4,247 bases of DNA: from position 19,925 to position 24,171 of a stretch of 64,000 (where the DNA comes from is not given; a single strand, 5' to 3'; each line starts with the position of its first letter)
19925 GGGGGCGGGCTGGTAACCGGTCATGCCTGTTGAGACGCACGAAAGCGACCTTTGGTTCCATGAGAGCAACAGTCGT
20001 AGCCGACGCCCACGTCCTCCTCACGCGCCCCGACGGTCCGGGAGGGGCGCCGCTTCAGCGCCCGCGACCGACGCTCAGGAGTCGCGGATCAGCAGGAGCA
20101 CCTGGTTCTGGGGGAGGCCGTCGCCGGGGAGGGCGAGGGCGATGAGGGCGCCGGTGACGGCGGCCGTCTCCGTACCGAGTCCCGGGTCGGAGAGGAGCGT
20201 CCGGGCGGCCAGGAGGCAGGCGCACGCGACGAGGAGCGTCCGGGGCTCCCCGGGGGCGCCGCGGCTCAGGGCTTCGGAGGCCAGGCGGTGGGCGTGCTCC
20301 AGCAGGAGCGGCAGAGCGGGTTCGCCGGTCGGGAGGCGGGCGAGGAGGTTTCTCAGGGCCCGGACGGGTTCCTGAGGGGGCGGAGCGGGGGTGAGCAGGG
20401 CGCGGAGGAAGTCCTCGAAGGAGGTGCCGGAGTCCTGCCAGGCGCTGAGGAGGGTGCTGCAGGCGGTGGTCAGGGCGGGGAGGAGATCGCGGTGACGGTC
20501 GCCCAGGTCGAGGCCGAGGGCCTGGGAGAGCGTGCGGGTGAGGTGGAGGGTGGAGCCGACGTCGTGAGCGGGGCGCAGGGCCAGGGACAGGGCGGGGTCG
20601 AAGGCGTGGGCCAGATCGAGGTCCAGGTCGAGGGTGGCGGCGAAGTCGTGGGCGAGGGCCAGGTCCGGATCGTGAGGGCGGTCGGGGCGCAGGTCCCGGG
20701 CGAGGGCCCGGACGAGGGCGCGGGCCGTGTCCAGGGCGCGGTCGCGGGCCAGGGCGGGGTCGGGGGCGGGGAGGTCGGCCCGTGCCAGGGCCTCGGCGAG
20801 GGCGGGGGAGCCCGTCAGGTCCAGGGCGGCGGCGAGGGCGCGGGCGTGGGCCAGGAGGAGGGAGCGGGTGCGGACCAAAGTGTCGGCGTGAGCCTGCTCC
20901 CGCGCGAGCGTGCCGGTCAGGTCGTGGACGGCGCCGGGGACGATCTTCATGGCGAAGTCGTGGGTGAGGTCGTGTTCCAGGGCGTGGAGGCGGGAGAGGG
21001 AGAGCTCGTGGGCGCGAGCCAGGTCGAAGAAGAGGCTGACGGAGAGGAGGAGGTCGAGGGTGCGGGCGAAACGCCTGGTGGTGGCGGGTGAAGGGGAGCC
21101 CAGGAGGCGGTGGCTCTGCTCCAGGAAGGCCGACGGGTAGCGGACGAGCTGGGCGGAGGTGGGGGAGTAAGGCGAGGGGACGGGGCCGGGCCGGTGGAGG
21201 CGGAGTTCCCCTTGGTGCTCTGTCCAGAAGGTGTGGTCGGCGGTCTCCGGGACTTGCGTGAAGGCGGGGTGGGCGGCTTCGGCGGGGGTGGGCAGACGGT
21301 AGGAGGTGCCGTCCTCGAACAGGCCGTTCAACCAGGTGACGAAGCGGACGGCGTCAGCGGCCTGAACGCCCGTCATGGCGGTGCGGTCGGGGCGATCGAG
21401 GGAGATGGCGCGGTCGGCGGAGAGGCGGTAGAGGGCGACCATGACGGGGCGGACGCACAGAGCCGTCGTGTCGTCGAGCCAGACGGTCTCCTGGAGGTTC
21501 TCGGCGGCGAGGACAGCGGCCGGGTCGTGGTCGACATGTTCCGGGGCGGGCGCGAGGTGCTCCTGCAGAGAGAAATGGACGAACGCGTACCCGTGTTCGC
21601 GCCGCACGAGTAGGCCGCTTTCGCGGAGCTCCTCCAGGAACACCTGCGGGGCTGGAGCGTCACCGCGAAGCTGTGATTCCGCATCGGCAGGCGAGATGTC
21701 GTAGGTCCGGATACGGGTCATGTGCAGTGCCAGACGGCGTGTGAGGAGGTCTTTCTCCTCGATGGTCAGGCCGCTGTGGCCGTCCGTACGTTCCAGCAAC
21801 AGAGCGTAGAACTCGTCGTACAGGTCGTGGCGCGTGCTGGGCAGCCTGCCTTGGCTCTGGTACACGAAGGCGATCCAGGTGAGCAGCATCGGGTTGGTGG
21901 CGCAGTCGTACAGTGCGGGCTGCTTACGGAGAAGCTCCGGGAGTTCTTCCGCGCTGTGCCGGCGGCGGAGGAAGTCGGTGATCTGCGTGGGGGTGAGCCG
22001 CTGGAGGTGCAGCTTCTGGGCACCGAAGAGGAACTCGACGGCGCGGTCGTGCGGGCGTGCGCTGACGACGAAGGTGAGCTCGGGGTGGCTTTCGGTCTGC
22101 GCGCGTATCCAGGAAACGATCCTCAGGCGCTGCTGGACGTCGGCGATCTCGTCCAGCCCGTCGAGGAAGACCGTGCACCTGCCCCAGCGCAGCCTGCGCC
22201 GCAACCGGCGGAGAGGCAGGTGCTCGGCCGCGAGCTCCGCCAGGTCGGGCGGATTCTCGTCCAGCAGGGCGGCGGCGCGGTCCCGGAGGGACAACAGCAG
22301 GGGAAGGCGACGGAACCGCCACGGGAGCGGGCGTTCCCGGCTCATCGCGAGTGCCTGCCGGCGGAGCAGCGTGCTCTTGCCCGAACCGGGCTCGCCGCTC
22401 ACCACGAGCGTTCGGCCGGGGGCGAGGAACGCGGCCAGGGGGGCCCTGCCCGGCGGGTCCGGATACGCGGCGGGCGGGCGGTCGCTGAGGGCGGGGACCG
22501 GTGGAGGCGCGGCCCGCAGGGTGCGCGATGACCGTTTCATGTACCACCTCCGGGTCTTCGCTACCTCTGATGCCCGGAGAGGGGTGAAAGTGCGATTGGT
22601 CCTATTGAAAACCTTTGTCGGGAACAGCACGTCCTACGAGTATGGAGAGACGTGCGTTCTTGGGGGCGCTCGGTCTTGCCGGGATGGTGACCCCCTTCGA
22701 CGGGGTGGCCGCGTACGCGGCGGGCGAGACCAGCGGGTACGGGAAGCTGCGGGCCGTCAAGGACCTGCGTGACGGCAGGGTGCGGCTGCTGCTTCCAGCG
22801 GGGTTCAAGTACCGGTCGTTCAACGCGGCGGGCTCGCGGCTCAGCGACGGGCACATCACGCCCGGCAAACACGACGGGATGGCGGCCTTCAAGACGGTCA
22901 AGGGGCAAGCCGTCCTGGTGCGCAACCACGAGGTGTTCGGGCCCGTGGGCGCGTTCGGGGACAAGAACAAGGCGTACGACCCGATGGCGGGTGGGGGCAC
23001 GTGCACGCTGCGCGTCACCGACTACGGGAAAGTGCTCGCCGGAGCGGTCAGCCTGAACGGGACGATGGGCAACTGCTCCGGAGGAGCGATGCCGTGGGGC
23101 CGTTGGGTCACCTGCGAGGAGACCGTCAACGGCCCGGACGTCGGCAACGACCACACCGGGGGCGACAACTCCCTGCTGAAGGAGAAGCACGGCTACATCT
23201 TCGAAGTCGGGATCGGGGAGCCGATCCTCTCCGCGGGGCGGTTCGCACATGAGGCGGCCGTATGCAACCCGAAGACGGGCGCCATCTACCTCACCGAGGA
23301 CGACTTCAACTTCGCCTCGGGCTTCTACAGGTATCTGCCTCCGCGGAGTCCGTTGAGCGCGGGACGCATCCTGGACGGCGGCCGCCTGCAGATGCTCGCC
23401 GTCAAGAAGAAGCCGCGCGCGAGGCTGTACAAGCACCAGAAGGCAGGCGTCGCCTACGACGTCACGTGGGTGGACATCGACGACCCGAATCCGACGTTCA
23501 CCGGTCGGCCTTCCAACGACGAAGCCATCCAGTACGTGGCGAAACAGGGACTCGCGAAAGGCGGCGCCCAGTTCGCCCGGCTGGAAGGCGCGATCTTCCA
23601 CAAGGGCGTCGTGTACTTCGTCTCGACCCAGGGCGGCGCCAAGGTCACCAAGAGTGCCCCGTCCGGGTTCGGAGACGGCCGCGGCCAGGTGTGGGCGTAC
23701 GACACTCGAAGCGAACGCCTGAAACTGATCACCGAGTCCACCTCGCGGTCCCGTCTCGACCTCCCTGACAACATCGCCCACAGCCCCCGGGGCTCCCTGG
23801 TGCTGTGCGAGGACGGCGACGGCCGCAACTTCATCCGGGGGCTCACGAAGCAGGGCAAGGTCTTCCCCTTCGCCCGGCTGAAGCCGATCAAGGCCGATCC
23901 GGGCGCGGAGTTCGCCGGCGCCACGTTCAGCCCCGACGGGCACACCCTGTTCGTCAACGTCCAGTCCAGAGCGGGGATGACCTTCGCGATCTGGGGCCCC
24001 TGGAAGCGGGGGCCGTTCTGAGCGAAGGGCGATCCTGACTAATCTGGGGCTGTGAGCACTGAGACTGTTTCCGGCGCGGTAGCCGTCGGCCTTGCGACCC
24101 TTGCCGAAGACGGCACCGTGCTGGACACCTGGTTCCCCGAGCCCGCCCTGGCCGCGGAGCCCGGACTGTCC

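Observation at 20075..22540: STAND (NACHT) NTPase fused to a partial FGE/SUMF1-like domain and an Ala/Leu/Asp-rich repeat tail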

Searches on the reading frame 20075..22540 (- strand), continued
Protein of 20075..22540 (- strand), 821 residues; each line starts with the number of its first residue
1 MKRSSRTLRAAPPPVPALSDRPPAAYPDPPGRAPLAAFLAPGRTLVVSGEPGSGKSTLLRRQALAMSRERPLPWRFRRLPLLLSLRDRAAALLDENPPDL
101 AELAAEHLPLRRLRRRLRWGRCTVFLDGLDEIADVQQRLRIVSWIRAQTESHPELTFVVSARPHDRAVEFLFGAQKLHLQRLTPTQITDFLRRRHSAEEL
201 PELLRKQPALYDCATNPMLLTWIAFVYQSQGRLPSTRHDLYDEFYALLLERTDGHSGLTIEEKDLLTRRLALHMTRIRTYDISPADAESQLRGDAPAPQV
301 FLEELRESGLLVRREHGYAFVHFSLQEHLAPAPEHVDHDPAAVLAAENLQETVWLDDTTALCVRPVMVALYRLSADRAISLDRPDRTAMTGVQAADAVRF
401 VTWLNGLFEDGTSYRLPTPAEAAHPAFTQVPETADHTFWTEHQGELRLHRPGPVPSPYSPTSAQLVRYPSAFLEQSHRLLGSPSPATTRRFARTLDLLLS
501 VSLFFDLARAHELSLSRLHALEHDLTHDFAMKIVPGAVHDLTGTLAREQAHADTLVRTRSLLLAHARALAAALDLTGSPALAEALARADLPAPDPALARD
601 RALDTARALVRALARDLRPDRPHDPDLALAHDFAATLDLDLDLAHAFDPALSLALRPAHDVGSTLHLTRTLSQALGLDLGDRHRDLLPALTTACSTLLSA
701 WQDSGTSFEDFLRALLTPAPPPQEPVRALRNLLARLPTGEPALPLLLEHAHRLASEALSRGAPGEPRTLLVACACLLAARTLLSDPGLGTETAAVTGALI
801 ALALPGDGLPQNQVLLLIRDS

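Call 48: predict_structure(alignment_id=A2)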
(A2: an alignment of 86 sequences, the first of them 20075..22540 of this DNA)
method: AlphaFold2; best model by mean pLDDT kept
length: 821 residues; sequences in the alignment: 86
mean_pLDDT: 81.2   pTM: 0.72
mean pLDDT of the five models: 81.2, 79.1, 77.4, 77.4, 76.9
residues with pLDDT >= 90: 433; 70-90: 146; 50-70: 183; < 50: 59
segments of 3 or more residues with pLDDT < 50: 1-29, 619-638, 657-660
pLDDT, mean of each block of 10 residues (from residue 1): 35 36 43 91 94 92 92 82 94 97 94 96 96 91 97 97 84 91 90 85 90 91 95 93 94 84 95 91 95 93 95 90 89 62 90 90 95 79 85 91 90 94 95 93 94 91 95 87 61 66 59 62 61 51 61 63 63 64 72 62 65 59 44 44 56 51 57 60 83 91 92 94 94 93 94 89 81 97 96 96 81 92 83
secondary structure, 60 per line:
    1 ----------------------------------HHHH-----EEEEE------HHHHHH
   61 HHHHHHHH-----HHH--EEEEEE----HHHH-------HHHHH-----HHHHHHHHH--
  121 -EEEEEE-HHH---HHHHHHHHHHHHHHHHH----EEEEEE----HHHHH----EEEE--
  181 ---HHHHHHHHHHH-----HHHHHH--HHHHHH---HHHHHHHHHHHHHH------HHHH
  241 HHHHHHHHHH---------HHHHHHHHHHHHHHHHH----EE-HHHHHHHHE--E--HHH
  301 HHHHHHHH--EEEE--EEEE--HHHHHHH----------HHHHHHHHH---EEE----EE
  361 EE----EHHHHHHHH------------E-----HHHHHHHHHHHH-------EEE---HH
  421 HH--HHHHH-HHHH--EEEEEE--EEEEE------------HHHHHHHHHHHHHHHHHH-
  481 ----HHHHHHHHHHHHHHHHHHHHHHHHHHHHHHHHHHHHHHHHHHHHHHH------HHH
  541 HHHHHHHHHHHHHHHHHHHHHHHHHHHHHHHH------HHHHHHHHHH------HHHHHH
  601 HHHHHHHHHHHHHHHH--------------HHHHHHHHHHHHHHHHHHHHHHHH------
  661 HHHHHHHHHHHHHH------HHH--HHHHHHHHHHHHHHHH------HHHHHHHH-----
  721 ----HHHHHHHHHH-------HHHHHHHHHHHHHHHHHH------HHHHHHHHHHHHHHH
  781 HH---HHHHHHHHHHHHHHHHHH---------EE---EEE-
elements in order (helices of 4 or more, strands of 3 or more residues): H35-38 E44-48 H55-68 E79-84 H89-92 H100-104 H110-118 E122-127 H135-151 E156-161 H166-170 E175-178 H184-194 H200-205 H208-213 H217-230 H237-250 H260-276 H284-291 H298-308 E311-314 E317-320 H323-329 H340-348 E352-354 E359-362 H368-375 H394-405 E413-415 H419-422 H425-429 H431-434 E437-442 E445-449 H462-479 H485-531 H538-572 H579-588 H595-616 H631-654 H661-674 H686-701 H708-715 H725-734 H742-759 H766-782 H786-803 E818-820

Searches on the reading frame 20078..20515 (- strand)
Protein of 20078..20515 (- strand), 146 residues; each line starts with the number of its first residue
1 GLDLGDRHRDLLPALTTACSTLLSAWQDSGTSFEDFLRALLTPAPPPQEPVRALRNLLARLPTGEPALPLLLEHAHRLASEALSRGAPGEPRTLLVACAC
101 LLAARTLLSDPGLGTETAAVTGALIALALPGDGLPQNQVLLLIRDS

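Call 66: search_solved_structures(query=A3, max_evalue=1)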
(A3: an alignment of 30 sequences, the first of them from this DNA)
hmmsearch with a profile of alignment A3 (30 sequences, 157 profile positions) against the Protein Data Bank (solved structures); distinct sequences matched with E-value up to 1: 5.
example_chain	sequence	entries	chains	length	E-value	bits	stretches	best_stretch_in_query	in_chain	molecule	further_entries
5cwf_A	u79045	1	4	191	0.00097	22.8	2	62-135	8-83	Designed helical repeat protein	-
6egc_A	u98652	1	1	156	0.02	18.6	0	48-90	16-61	SC_2L4HC2_23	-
2v57_A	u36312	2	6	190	0.46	14.1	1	46-105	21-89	TETR FAMILY TRANSCRIPTIONAL REPRESSOR LFRR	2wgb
6w2q_A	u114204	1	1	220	0.65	13.6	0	39-154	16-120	Junction 34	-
8imn_5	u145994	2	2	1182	0.8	13.3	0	54-102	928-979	CpcN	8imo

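Call 73: search_protein_representatives(alignment_id=A3)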
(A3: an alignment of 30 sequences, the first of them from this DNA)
Query: 30 sequences, 157 profile positions. Proteins with E-value up to 0.001 (for the whole library): 492; up to 1e-10: 278; up to 1e-30: 1. The best 150 are listed.
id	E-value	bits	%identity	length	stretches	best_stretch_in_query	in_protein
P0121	5.4e-32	127.7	-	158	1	8-156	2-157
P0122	5.2e-30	121.2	-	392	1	2-156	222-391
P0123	8.7e-29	117.2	-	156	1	7-156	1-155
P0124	1.3e-28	116.6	-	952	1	8-154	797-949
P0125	1.8e-28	116.2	-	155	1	7-155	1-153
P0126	1.3e-27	113.4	-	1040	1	4-156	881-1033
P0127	1.6e-27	113.1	-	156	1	10-154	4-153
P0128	2.8e-27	112.3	-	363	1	3-156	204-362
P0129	5.3e-27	111.4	-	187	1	8-157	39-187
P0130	1.0e-26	110.5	-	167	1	7-156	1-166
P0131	2.3e-26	109.4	-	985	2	12-156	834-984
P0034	3.6e-26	108.7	-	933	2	3-156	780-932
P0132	3.9e-26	108.6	-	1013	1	3-155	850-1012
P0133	5.8e-26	108.0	-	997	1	6-155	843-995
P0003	8.6e-26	107.5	-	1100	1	3-157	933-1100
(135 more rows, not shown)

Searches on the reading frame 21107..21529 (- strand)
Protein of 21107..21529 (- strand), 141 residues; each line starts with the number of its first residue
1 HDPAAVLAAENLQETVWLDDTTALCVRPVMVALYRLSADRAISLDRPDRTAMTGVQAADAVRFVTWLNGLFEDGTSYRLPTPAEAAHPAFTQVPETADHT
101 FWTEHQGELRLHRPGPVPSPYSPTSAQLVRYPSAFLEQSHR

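Call 16: search_solved_structures(query=A1, max_evalue=10, show_alignments=3)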
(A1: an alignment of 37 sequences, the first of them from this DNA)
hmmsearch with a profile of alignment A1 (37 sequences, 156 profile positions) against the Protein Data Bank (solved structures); distinct sequences matched with E-value up to 10: 22.
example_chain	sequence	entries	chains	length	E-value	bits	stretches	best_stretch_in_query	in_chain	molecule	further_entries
7spq_A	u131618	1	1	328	3e-09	40.1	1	30-106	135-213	Serine/threonine kinase ToxD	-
7jmn_E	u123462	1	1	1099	0.001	22.1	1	15-93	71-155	Mediator of RNA polymerase II transcription subunit 5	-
2aii_X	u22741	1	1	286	0.0083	19.1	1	32-91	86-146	Sulfatase modifying factor 1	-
2afy_X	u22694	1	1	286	0.0083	19.1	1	32-91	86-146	Sulfatase modifying factor 1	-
2aft_X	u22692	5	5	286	0.0084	19.1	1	32-91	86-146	Sulfatase modifying factor 1 | Sulfatase-modifying factor 1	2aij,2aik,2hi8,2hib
8aru_A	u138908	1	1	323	0.0088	19.1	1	32-91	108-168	Formylglycine-generating enzyme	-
1y1e_X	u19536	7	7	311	0.0096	18.9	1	32-91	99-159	C-alpha-formyglycine-generating enzyme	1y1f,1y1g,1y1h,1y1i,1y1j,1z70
5ssy_A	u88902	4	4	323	0.01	18.8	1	32-91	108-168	Formylglycine-generating enzyme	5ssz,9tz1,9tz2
5ssx_A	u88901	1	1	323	0.01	18.8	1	32-91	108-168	Formylglycine-generating enzyme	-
31dc_A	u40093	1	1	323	0.011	18.8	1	32-91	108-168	Formylglycine-generating enzyme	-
5nxl_A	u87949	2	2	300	0.012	18.6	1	24-96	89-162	Non-specific serine/threonine protein kinase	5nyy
6s07_A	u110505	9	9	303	0.012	18.6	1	24-96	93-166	Formylglycine-generating enzyme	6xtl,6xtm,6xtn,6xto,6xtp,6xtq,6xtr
9myj_B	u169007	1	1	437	0.018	18.1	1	59-101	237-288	Lipoprotein, putative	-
9p6h_B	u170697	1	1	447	0.019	18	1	59-101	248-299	Lipoprotein, putative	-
9mzu_A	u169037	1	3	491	0.023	17.7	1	59-101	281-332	PorK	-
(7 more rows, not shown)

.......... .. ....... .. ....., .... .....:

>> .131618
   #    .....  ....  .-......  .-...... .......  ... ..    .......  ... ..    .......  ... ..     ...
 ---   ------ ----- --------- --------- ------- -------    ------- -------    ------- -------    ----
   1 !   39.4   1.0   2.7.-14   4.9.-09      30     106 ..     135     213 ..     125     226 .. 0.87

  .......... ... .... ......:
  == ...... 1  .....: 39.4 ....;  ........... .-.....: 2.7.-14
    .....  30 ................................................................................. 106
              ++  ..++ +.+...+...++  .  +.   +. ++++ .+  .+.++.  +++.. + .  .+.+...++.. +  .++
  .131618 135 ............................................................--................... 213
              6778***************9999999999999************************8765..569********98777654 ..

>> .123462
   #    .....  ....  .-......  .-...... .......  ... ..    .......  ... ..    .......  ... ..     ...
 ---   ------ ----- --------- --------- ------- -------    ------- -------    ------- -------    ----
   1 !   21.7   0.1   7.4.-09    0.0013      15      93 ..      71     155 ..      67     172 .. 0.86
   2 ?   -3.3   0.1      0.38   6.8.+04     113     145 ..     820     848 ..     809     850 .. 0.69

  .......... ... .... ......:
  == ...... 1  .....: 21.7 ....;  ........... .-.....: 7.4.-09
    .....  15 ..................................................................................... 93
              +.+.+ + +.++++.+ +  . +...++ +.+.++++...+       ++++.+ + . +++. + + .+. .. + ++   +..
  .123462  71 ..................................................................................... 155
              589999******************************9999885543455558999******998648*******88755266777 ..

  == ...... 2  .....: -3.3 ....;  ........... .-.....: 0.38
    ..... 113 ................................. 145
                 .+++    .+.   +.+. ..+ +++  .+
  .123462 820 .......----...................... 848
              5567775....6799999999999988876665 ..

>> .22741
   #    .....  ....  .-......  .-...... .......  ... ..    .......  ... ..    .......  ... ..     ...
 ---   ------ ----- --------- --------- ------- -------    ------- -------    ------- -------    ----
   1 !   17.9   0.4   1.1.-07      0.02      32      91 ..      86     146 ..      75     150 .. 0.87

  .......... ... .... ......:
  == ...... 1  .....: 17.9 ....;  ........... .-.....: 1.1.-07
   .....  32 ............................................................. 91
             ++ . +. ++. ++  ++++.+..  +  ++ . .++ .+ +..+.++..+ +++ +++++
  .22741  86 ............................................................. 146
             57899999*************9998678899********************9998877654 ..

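Call 17: search_protein_families(library=pfam, alignment_id=A1, max_evalue=1)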
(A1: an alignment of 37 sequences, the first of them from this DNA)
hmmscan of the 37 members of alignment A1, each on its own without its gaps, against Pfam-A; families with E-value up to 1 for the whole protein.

A. member 1, seq(141 aa): 2 families
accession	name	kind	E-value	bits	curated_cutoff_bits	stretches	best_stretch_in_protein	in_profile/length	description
PF09143.16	AvrPphF-ORF-2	-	0.079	13.3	25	1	4-62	63-118/175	AvrPphF-ORF-2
PF03781.23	FGE-sulfatase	-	0.11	12.5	23.3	1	27-87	68-120/255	Sulfatase-modifying factor enzyme 1-like domain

B. families by the number of members that match (of 37 scanned): 6 families
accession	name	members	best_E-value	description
PF03781.23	FGE-sulfatase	20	1.5e-07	Sulfatase-modifying factor enzyme 1-like domain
PF07603.17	Lcl_C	2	0.047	Lcl C-terminal domain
PF09143.16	AvrPphF-ORF-2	1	0.079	AvrPphF-ORF-2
PF19135.5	DUF5818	1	0.11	Protein of unknown function (DUF5818)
PF20656.2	MS_N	1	0.13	Malate synthase, N-terminal domain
PF10573.14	UPF0561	1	0.13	Uncharacterised protein family UPF0561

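Call 32: predict_structure(alignment_id=A1)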
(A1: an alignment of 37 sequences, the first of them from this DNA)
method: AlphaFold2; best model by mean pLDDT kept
length: 141 residues; sequences in the alignment: 37
mean_pLDDT: 92.2   pTM: 0.80
mean pLDDT of the five models: 92.2, 91.1, 90.8, 90.1, 89.7
residues with pLDDT >= 90: 101; 70-90: 39; 50-70: 1; < 50: 0
segments of 3 or more residues with pLDDT < 50: none
pLDDT, mean of each block of 10 residues (from residue 1): 93 95 95 93 87 96 97 95 96 91 97 88 87 85 63
secondary structure, 60 per line:
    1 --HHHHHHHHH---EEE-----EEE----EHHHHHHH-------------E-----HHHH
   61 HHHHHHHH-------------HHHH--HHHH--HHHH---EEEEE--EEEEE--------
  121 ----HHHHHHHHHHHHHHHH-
elements in order: H3-11 E15-17 E23-25 H31-37 H57-68 H82-85 H88-91 H94-97 E101-105 E108-112 H125-140

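Call 36: fold_search(model_id=the predicted structure, library=pdb)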
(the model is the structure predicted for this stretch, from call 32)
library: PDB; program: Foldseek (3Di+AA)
matches with E <= 10: 34; with E <= 0.001: 0
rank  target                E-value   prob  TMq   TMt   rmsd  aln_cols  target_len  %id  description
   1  5x93                  1.9e+00  0.03  0.12  0.05  18.0       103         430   16  Human endothelin receptor type-B in complex with antagonist K-8794 (released 2017-08-16)
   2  8xvi_R                2.5e+00  0.02  0.12  0.06  18.7       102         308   13  Cryo-EM structure of ETAR bound with Endothelin1 (released 2024-08-28)
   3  6igk_A                3.3e+00  0.02  0.13  0.05  18.2       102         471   16  Crystal Structure of human ETB receptor in complex with Endothelin-3 (released 2018-11-21)
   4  8iy5_R                3.5e+00  0.01  0.12  0.07  18.1       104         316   14  ETB-Gi complex bound to endothelin-1 (released 2023-08-16)
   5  5xpr                  4.0e+00  0.01  0.12  0.05  16.5       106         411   17  Human endothelin receptor type-B in complex with antagonist bosentan (released 2017-08-16)
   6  8xve_R                4.2e+00  0.01  0.12  0.07  17.4       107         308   15  Cryo-EM structure of ETBR bound with BQ3020 (released 2024-08-28)
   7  6ohz                  4.5e+00  0.04  0.13  0.09  10.4        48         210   10  Structure of an uncharacterized protein from Leptospira borgpetersenii serovar Hardjo-bovis (strain JB197) (released 2019-05-08)
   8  8xvh_R                4.5e+00  0.02  0.13  0.08  18.6       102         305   16  Cryo-EM structure of ETBR bound with Endothelin1 (released 2024-08-28)
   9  8xwp_R                4.8e+00  0.01  0.12  0.07  17.8       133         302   14  Cryo-EM structure of ET-1 bound ETBR-DNGI complex (released 2024-10-02)
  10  8hbd_R                4.8e+00  0.01  0.13  0.07  18.4       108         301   14  Cryo-EM structure of IRL1620-bound ETBR-Gi complex (released 2023-03-22)
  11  9hny_FI               5.1e+00  0.01  0.15  0.09  12.5       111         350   14  Mitoribosomal small subunit in complex with Mettl15 and Mettl17 (released 2025-03-26)
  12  7w65_F                5.8e+00  0.06  0.33  0.17  10.3       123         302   15  Crystal structure of minor pilin TcpB from Vibrio cholerae complexed with secreted protein TcpF (released 2022-11-09)
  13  3twk_B                5.8e+00  0.04  0.12  0.08   7.9        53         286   19  Crystal structure of arabidopsis thaliana FPG (released 2012-07-25)
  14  6fnd_B                5.8e+00  0.02  0.20  0.09  13.0       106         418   13  Crystal structure of Toxoplasma gondii AKMT (released 2018-11-14)
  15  3a2v_D                6.2e+00  0.01  0.12  0.09  14.9        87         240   17  Peroxiredoxin (C207S) from Aeropyrum pernix K1 complexed with hydrogen peroxide (released 2009-10-27)
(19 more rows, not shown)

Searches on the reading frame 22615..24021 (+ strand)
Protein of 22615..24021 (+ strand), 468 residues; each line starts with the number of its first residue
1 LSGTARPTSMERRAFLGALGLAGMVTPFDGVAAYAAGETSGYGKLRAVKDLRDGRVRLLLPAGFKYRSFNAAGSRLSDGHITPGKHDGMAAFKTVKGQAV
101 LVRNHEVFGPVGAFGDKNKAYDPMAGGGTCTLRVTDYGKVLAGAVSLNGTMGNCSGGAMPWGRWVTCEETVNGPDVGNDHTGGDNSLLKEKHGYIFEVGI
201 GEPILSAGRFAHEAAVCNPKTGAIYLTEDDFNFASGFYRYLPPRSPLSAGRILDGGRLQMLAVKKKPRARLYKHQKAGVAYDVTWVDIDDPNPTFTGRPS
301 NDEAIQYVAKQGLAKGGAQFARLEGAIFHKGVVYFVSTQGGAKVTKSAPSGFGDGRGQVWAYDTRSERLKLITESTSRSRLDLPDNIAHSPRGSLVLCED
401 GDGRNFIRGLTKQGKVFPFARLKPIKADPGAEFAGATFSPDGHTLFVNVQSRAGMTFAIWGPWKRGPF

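Call 18: search_protein_families(library=pfam, proteins=[window:22615-24021:+], max_evalue=0.001)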
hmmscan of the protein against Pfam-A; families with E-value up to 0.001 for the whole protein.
window:22615-24021:+ (468 aa): 1 family
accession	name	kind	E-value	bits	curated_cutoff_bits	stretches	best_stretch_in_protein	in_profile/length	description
PF05787.19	PhoX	-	4.5e-65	221.2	24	2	145-451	155-513/515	Alkaline phosphatase PhoX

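Call 60: search_protein_families(library=padloc, proteins=[window:22615-24021:+], max_evalue=0.001)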
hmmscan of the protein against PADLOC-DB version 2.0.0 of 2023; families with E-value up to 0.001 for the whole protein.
window:22615-24021:+ (468 aa): 0 families
